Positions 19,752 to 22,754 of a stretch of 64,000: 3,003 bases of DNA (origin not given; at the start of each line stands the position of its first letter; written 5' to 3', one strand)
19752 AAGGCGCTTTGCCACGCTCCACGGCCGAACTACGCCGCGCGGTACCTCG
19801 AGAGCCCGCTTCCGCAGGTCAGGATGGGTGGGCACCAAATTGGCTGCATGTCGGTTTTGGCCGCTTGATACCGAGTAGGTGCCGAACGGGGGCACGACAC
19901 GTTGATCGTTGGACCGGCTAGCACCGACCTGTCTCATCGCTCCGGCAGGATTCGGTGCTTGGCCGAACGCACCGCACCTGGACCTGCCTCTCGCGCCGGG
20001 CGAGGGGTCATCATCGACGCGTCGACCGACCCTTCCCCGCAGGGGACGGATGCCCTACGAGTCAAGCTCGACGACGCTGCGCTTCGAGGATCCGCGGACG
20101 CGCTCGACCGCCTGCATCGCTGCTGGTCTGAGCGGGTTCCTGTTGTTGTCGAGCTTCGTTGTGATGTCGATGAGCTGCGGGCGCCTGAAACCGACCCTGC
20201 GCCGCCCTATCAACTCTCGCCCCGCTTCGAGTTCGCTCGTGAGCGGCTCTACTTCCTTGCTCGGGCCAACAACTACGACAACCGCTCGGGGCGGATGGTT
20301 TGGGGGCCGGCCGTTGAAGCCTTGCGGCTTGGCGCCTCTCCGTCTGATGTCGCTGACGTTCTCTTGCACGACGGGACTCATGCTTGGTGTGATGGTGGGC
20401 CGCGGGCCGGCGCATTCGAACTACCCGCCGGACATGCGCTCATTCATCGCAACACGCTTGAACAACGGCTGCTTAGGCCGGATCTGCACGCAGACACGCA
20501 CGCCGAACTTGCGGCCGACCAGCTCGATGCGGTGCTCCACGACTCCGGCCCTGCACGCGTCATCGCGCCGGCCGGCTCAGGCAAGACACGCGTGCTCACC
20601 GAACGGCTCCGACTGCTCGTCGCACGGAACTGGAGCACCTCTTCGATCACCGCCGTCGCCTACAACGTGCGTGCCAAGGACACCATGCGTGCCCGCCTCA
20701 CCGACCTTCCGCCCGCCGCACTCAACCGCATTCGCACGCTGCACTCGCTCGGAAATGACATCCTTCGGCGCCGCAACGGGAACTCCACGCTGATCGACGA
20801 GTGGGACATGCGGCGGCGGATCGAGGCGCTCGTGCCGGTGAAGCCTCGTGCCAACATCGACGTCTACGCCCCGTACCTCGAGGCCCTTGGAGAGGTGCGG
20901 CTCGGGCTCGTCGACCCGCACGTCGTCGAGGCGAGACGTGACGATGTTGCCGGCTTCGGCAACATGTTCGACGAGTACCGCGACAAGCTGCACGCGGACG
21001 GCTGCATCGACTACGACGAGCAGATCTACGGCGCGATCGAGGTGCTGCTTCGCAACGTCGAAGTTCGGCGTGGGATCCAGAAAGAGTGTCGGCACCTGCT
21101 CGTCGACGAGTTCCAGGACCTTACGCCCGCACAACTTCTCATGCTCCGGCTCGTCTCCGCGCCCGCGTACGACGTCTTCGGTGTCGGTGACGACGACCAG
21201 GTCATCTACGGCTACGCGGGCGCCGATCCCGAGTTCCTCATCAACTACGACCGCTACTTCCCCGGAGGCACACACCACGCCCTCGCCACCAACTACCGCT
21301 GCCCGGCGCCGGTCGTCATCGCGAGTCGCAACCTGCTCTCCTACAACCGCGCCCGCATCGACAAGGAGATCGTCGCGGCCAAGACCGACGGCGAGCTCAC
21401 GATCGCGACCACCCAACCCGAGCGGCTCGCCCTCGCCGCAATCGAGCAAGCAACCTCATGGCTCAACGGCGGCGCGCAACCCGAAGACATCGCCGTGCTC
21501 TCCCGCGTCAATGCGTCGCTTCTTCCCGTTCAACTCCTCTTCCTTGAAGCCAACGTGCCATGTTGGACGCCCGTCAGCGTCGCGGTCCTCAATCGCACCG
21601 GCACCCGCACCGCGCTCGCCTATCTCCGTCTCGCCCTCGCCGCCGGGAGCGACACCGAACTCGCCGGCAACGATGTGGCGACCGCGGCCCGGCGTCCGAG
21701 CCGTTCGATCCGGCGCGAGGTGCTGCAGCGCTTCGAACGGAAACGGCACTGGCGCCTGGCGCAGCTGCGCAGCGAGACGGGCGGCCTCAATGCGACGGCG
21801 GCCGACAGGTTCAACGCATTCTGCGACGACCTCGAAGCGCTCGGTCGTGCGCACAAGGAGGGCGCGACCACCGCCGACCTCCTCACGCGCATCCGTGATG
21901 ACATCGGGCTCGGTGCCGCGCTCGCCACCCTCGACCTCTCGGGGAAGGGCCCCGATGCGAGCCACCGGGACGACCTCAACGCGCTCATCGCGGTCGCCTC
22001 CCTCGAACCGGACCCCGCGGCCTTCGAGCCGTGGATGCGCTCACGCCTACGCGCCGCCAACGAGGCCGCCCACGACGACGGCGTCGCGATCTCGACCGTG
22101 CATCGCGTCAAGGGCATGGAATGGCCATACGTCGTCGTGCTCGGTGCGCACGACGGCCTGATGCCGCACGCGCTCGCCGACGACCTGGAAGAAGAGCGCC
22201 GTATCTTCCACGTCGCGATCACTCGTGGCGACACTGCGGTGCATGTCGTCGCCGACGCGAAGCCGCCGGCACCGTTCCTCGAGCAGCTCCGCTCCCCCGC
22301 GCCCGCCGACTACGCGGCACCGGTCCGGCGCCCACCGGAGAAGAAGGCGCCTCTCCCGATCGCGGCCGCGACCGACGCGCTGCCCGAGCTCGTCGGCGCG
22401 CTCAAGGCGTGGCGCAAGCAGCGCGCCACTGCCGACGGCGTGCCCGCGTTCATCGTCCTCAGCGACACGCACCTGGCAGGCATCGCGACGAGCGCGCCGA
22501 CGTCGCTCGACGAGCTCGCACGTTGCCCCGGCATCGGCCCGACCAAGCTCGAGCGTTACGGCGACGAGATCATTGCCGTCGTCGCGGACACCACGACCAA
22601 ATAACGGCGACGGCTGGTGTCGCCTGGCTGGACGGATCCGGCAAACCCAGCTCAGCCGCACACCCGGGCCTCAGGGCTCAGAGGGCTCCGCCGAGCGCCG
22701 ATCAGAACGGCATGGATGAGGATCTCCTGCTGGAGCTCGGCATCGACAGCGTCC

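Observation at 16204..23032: Back-to-back helicase pair in a codon-usage-atypical islet: a PLD nuclease-SF2 helicase-DUF3427 giant ORF and a UvrD-like/HRDC helicase with an unassigned N-terminal domain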

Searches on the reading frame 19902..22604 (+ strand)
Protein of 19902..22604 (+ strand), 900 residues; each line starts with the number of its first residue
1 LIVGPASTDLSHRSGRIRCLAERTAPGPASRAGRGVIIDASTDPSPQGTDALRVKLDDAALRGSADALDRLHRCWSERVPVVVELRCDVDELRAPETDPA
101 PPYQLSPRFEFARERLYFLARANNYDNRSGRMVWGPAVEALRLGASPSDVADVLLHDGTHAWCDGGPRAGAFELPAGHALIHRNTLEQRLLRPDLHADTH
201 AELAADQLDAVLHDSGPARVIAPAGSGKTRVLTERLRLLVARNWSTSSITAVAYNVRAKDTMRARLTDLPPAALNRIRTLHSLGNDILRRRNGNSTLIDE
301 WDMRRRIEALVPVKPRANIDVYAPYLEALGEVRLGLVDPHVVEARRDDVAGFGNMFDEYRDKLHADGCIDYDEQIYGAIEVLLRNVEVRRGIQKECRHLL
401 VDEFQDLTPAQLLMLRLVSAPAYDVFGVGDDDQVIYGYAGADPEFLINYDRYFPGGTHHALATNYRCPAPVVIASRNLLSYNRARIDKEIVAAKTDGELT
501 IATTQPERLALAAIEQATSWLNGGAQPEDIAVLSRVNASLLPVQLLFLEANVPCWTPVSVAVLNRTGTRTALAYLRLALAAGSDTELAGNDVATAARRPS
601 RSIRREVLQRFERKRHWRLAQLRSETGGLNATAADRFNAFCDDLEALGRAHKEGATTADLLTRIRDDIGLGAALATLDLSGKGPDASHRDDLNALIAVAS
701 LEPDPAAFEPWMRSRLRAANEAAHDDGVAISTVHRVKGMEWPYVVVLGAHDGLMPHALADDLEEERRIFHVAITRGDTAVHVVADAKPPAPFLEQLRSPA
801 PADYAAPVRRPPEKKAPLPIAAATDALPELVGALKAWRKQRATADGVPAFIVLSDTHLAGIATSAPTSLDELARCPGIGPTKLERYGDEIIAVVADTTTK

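Call 6: search_protein_families(library=pfam, proteins=[window:19902-22604:+], max_evalue=0.01)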
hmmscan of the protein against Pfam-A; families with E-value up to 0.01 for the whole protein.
window:19902-22604:+ (900 aa): 8 families
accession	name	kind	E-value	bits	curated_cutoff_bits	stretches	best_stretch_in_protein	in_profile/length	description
PF00580.27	UvrD-helicase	-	1.9e-39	136.4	23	1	205-453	3-270/271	UvrD/REP helicase N-terminal domain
PF13361.12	UvrD_C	-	1.7e-23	84.1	25.6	2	720-777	277-340/350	UvrD-like helicase C-terminal domain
PF00570.28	HRDC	-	6.4e-20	71.3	23.8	1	829-894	3-68/68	HRDC domain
PF13245.12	AAA_19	-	3.6e-17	63.2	25.1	1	213-437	9-132/134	AAA domain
PF13538.12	UvrD_C_2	-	9.4e-09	35.4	27.4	1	728-783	2-52/52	UvrD-like helicase C-terminal domain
PF13604.12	AAA_30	-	8.1e-05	22.9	27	0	204-303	3-99/191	AAA domain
PF01443.25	Viral_helicase1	-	9.6e-05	22.7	21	0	224-301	7-68/228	Viral superfamily 1 RNA helicase core domain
PF13401.12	AAA_22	-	0.00035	21.3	27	0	219-302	9-94/130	AAA domain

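Call 7: search_protein_families(library=padloc, proteins=[window:19902-22604:+], max_evalue=0.01)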
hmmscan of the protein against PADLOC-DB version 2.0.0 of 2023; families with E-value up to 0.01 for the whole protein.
window:19902-22604:+ (900 aa): 50 families (the best 25 are shown)
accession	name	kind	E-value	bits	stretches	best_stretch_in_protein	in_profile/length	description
PDLC00114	GajB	-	1.4e-52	177.2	2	201-581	6-405/635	UrvD helicase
PDLC00132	GajB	-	1.9e-50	170.2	3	323-553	143-377/625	UrvD helicase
PDLC00117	GajB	-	3.1e-50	169.3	2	354-787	177-587/604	UrvD helicase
PDLC03802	RTasHel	-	7.4e-45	151.9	2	202-584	5-364/675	DRT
PDLC00127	GajB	-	3.4e-31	106.4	2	200-534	6-344/594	UrvD helicase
PDLC00130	GajB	-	6.6e-30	101.9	2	358-481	168-292/589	UrvD helicase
PDLC00121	GajB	-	1.2e-27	94.7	2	219-480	22-283/565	UrvD helicase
PDLC00103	GajB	-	1.6e-26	91.4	2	206-540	20-359/612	UrvD helicase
PDLC00123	GajB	-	1.8e-23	80.9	3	362-541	143-319/540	UrvD helicase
PDLC00119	GajB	-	2.4e-23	80.9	2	354-539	177-348/565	UrvD helicase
PDLC00107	GajB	-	4e-23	79.9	2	205-467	18-286/587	UrvD helicase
PDLC00106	GajB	-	4.9e-21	72.9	1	362-537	172-343/577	UrvD helicase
PDLC00112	GajB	-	4.3e-20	69.8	3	357-492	170-306/581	UrvD helicase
PDLC00104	GajB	-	1.1e-18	65.3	2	333-548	104-316/574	UrvD helicase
PDLC00110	GajB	-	5.1e-18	63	1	352-498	227-382/725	UrvD helicase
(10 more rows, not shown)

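Call 8: search_protein_families(library=ncbifam, proteins=[window:19902-22604:+], max_evalue=0.001)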
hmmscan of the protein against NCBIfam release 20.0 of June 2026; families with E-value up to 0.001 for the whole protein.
window:19902-22604:+ (900 aa): 17 families
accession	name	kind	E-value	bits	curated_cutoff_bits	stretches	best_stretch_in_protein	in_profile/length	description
TIGR01073.1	pcrA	equivalog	1e-60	206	911.2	1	202-781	4-606/725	DNA helicase PcrA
NF008743.0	PRK11773.1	equivalog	9.1e-58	196.2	965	1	202-779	9-609/720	DNA helicase II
TIGR01074.1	rep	equivalog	1.8e-57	195.1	951.45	1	203-778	2-605/668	DNA helicase Rep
TIGR01075.1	uvrD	equivalog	2.8e-55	187.9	1144.45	1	203-779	5-604/715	DNA helicase II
NF008172.0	PRK10919.1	equivalog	3.1e-42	144.7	1168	2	203-585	3-400/673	DNA helicase Rep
NF008276.0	PRK11054.1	equivalog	3.3e-34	118.4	543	3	355-509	395-546/684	DNA helicase IV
TIGR02785.1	addA_Gpos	equivalog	7.3e-18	63.8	707.65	1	356-473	345-474/1234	helicase-exonuclease AddAB subunit AddA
NF010487.0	PRK13909.1-4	equivalog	2.8e-15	55.6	759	1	395-578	327-526/924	RecB-like helicase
NF010485.0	PRK13909.1-2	equivalog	6.4e-15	54.5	650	1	394-573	330-519/909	RecB-like helicase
TIGR01389.1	recQ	equivalog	6.2e-12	44.7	640.2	1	829-895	523-589/591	DNA helicase RecQ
TIGR02784.1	addA_alphas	equivalog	4.8e-10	38.4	860.75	1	355-452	347-458/1138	double-strand break repair helicase AddA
TIGR00609.1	recB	equivalog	4.9e-09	34.9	696.05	1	387-484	363-461/1175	exodeoxyribonuclease V subunit beta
NF008279.0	PRK11057.1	equivalog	1.8e-07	30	1015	1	830-896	535-601/608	ATP-dependent DNA helicase RecQ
NF041464.1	HelD_BACSU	equivalog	5.5e-06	24.6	419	1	392-500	543-646/779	RNA polymerase recycling motor HelD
TIGR01388.1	rnd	equivalog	4.3e-05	22.9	298.95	1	831-897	213-278/363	ribonuclease D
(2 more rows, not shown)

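Call 11: search_solved_structures(query=window:19902-22604:+, max_evalue=0.001)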
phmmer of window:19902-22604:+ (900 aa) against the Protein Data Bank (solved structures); distinct sequences matched with E-value up to 0.001: 20.
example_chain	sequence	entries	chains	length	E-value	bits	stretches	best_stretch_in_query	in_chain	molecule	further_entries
1pjr_A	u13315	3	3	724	5.6e-45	157.1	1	201-780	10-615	PCRA | ATP-DEPENDENT HELICASE PCRA | HELICASE PCRA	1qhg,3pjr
3lfu_A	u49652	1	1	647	9.1e-44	153.1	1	207-776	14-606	DNA helicase II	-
2is1_A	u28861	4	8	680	1.1e-43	152.9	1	207-776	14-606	DNA helicase II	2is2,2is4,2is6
9dci_A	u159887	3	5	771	8.2e-41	143.3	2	205-582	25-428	ATP-dependent DNA helicase UvrD1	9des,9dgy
4c2u_A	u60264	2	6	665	1.6e-40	142.3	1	204-777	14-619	DNA HELICASE II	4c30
4c2t_A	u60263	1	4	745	2.5e-40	141.7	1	204-777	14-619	DNA HELICASE II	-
1uaa_A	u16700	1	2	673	6.3e-36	127.1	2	207-585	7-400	PROTEIN (ATP-DEPENDENT DNA HELICASE REP.)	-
2pjr_A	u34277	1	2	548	1.9e-33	118.9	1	201-670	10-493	PROTEIN (HELICASE PCRA)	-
1qhh_B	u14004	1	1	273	5.1e-20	74.5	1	354-587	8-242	PROTEIN (PCRA (SUBUNIT))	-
1qhh_A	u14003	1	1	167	3.7e-08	35.3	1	201-291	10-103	PROTEIN (PCRA (SUBUNIT))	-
2pjr_B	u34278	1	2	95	5.3e-08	34.8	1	726-780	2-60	PROTEIN (HELICASE PCRA)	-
1qhh_D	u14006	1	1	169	1.1e-07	33.7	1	726-787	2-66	PROTEIN (PCRA (SUBUNIT))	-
2ma1_A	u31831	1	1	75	1.2e-07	33.6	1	830-897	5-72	DNA helicase RecQ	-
8jqb_E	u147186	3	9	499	5.7e-07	31.4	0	378-489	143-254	Gabija protein GajB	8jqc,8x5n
8iud_A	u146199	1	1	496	7.4e-07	31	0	378-489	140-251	Gabija protein GajB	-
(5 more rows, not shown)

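Call 12: find_homologous_proteins(query=window:19902-22604:+, max_evalue=1e-10)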
Query window:19902-22604:+ (900 aa): 5221 proteins with E <= 1e-10 among 8000 candidates; the best 120 are listed.
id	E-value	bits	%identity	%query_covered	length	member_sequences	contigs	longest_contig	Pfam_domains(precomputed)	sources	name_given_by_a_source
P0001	0.0e+0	1791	90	99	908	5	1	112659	PF13538.13,PF13361.13,PF00570.29,PF13245.13,PF00580.28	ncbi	-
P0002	0.0e+0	1672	86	98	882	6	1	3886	PF13538.13,PF01443.25,PF13604.13,PF13361.13,PF00570.29,PF13245.13,PF00580.28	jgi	-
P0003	0.0e+0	1476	77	96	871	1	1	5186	PF13538.13,PF01443.25,PF13604.13,PF13361.13,PF00570.29,PF13245.13,PF00580.28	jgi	jgi:DNA helicase-2/ATP-dependent DNA helicase PcrA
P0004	0.0e+0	1449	76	95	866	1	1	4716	PF13538.13,PF13361.13,PF00570.29,PF13245.13,PF00580.28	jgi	jgi:DNA helicase II / ATP-dependent DNA helicase PcrA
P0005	0.0e+0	1441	75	98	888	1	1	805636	PF13538.13,PF13361.13,PF00570.29,PF13245.13,PF00580.28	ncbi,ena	-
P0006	0.0e+0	1420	75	87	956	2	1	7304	PF13538.13,PF01443.25,PF13604.13,PF13361.13,PF00570.29,PF13245.13,PF00580.28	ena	-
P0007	0.0e+0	1418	76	86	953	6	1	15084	PF13538.13,PF13361.13,PF00570.29,PF13245.13,PF00580.28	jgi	jgi:DNA helicase-2/ATP-dependent DNA helicase PcrA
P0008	0.0e+0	1416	75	96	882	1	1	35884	PF13538.13,PF01443.25,PF13361.13,PF00570.29,PF13245.13,PF00580.28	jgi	jgi:DNA helicase-2/ATP-dependent DNA helicase PcrA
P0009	0.0e+0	1413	77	86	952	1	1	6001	PF13538.13,PF01443.25,PF13604.13,PF13361.13,PF00570.29,PF13245.13,PF00580.28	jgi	jgi:DNA helicase II / ATP-dependent DNA helicase PcrA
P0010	0.0e+0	1410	74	96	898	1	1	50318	PF13538.13,PF13604.13,PF13361.13,PF00570.29,PF13245.13,PF00580.28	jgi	jgi:DNA helicase-2/ATP-dependent DNA helicase PcrA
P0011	0.0e+0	1408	74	96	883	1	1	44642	PF13538.13,PF13361.13,PF00570.29,PF13245.13,PF13401.13,PF00580.28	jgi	jgi:DNA helicase-2/ATP-dependent DNA helicase PcrA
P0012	0.0e+0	1407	77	86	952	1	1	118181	PF13538.13,PF01443.25,PF13604.13,PF13361.13,PF00570.29,PF13245.13,PF00580.28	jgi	jgi:DNA helicase-2/ATP-dependent DNA helicase PcrA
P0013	0.0e+0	1398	75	87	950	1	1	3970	PF13538.13,PF01443.25,PF13604.13,PF13361.13,PF00570.29,PF13245.13,PF00580.28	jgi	-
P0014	0.0e+0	1397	75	87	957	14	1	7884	PF13538.13,PF13604.13,PF13361.13,PF00570.29,PF13245.13,PF00580.28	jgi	jgi:DNA helicase II / ATP-dependent DNA helicase PcrA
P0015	0.0e+0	1395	75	87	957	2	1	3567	PF13538.13,PF13604.13,PF13361.13,PF00570.29,PF13245.13,PF00580.28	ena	-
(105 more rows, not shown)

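Call 14: find_related_loci(query=A1, collection=genome_contigs, flank=10000)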
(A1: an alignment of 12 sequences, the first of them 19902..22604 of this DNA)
Query A1 (900 aa) in genome_contigs; peptide patterns used: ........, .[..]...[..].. (x = any residue, [..] = any of these).
600 stretches matched a pattern (row limit reached: there are more); 492 encode a relative of the query (tblastn E <= 1e-3); the best 80 are kept; 80 distinct loci.
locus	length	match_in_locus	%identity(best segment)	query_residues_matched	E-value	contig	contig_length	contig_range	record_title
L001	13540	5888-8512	52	17-896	0e+0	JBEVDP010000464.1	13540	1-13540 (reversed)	MAG: Acidimicrobiia bacterium isolate T2R1BO.metabat2.24 T2R1BO.metabat2.24_k133_16788496, whole genome shotgun sequence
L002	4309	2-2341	61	175-891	0e+0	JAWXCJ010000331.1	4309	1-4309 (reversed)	MAG: Actinomycetota bacterium isolate P2IB.169 k99_1339028, whole genome shotgun sequence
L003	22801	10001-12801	74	30-896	0e+0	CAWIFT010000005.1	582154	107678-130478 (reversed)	MAG: uncultured Actinomycetes bacterium isolate MFD01872.bin.1.276 genome assembly, contig: contig_54039, whole genome s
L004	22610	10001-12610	46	31-894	0e+0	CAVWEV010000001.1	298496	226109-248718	MAG: uncultured Thermoleophilia bacterium isolate MFD09055.bin.2.99 genome assembly, contig: contig_14981, whole genome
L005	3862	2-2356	47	124-894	0e+0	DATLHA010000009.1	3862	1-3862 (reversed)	MAG TPA_asm: Acidimicrobiales bacterium isolate SMAG_U13628 k141_31381, whole genome shotgun sequence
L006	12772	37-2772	45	24-891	0e+0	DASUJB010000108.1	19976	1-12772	MAG TPA_asm: Acidimicrobiales bacterium isolate SMAG_U1475 k141_56433, whole genome shotgun sequence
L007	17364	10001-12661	45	18-896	0e+0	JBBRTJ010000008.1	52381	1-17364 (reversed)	MAG: Acidimicrobiales bacterium isolate La2_metabat2.205 La2_metabat2.205_K_1779804L52381_cov_26.4206, whole genome shot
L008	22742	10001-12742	42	28-896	0e+0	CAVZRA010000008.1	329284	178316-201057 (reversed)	MAG: uncultured bacterium isolate MFD05684.bin.2.41 genome assembly, contig: contig_55199, whole genome shotgun sequence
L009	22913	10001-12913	47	16-896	0e+0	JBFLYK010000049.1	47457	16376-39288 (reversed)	MAG: Actinomycetota bacterium isolate MAG083 MAG083_49, whole genome shotgun sequence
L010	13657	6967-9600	43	67-896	0e+0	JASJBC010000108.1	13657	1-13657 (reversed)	MAG: Acidimicrobiia bacterium isolate MO_071.B23 MO_071.c_1436, whole genome shotgun sequence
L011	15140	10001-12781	43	18-891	0e+0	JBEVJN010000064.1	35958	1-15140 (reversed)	MAG: Acidimicrobiia bacterium isolate T4R1BO.metabat2.227 T4R1BO.metabat2.227_k133_11854905, whole genome shotgun sequen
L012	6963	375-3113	42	24-896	0e+0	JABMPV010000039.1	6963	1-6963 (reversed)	MAG: bacterium isolate bin.66 k141_776228, whole genome shotgun sequence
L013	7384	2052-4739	43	18-895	0e+0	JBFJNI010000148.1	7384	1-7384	MAG: Acidimicrobiales bacterium isolate Mix_sand17.2022.03.Z.50 k141_2499323_length_7384_cov_14.0856, whole genome shotg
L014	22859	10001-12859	45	17-894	0e+0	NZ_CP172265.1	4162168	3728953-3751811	Aquihabitans daechungensis strain DSM 27986 chromosome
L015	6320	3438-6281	46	33-894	0e+0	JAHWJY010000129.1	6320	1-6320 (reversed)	MAG: Actinomycetota bacterium isolate 0712_bin1 NODE_1931_length_6320_cov_39.741580, whole genome shotgun sequence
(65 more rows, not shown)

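Call 16: find_encoding_contigs(protein=P0001, flank=10000, max_places=4)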
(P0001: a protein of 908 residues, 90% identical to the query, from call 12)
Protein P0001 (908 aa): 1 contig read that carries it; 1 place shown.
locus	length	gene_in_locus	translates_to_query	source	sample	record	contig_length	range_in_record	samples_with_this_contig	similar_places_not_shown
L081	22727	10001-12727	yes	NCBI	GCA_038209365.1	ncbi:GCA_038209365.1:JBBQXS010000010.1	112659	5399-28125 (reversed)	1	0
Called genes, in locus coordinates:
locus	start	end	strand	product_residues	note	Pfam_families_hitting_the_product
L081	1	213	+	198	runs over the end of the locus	PF22599:SecDF_P1_head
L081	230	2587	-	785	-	PF01315:Ald_Xan_dh_C, PF02738:MoCoBD_1, PF20256:MoCoBD_2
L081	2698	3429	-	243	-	-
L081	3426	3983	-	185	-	PF04542:Sigma70_r2, PF08281:Sigma70_r4_2, PF04545:Sigma70_r4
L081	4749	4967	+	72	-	-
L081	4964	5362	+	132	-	-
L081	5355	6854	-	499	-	PF14587:Glyco_hydr_30_2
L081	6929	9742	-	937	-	PF13091:PLDc_2, PF00270:DEAD (weak), PF04851:ResIII, PF18766:SWI2_SNF2 (weak), PF00271:Helicase_C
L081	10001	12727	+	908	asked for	PF00580:UvrD-helicase, PF13245:AAA_19, PF13361:UvrD_C, PF13538:UvrD_C_2, PF00570:HRDC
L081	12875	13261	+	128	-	-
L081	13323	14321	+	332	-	PF00288:GHMP_kinases_N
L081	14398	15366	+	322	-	PF20434:BD-FAE, PF07859:Abhydrolase_3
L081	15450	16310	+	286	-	PF00583:Acetyltransf_1, PF13508:Acetyltransf_7 (weak)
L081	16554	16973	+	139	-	-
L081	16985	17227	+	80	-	PF10604:Polyketide_cyc2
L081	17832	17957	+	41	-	-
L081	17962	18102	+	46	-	-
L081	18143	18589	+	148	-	PF10604:Polyketide_cyc2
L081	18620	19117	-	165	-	-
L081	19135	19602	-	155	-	PF10604:Polyketide_cyc2, PF03364:Polyketide_cyc, PF08327:AHSA1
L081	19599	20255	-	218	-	PF20334:DUF6629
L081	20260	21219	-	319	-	PF00487:FA_desaturase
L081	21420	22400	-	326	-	PF11697:DUF3293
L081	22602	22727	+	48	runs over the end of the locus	-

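Call 17: find_encoding_contigs(protein=P0005, flank=10000, max_places=4)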
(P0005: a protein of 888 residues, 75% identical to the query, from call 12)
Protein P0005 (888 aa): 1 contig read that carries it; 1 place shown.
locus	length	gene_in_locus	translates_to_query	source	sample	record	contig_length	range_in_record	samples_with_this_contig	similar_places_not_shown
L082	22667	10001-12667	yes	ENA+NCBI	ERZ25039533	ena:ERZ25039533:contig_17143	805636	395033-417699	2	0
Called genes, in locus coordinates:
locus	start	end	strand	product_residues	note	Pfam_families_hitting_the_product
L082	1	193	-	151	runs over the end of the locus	PF00582:Usp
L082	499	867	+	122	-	PF04237:YjbR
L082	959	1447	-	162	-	PF00561:Abhydrolase_1 (faint), PF12697:Abhydrolase_6 (weak)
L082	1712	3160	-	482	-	PF00501:AMP-binding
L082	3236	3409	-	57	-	PF14588:YjgF_endoribonc (weak), PF01042:Ribonuc_L-PSP (weak)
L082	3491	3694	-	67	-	-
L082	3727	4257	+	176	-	PF00583:Acetyltransf_1, PF13673:Acetyltransf_10 (weak), PF13508:Acetyltransf_7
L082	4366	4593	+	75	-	-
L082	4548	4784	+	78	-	-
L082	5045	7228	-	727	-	PF01315:Ald_Xan_dh_C, PF02738:MoCoBD_1, PF20256:MoCoBD_2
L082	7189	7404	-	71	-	PF01315:Ald_Xan_dh_C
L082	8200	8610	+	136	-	-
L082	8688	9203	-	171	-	-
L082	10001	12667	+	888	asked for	PF00580:UvrD-helicase, PF13245:AAA_19, PF13361:UvrD_C, PF13538:UvrD_C_2, PF00570:HRDC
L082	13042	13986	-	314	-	-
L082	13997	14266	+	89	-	-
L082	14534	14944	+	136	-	-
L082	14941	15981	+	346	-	-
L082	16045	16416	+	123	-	PF10861:DUF2784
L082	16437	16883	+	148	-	PF10604:Polyketide_cyc2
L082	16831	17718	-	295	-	PF08840:BAAT_C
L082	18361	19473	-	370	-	PF20334:DUF6629, PF10604:Polyketide_cyc2, PF03364:Polyketide_cyc, PF08327:AHSA1 (weak)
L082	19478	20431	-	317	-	PF00487:FA_desaturase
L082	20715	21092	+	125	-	PF04993:TfoX_N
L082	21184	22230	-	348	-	PF02958:EcKL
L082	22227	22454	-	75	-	-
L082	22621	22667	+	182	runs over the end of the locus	-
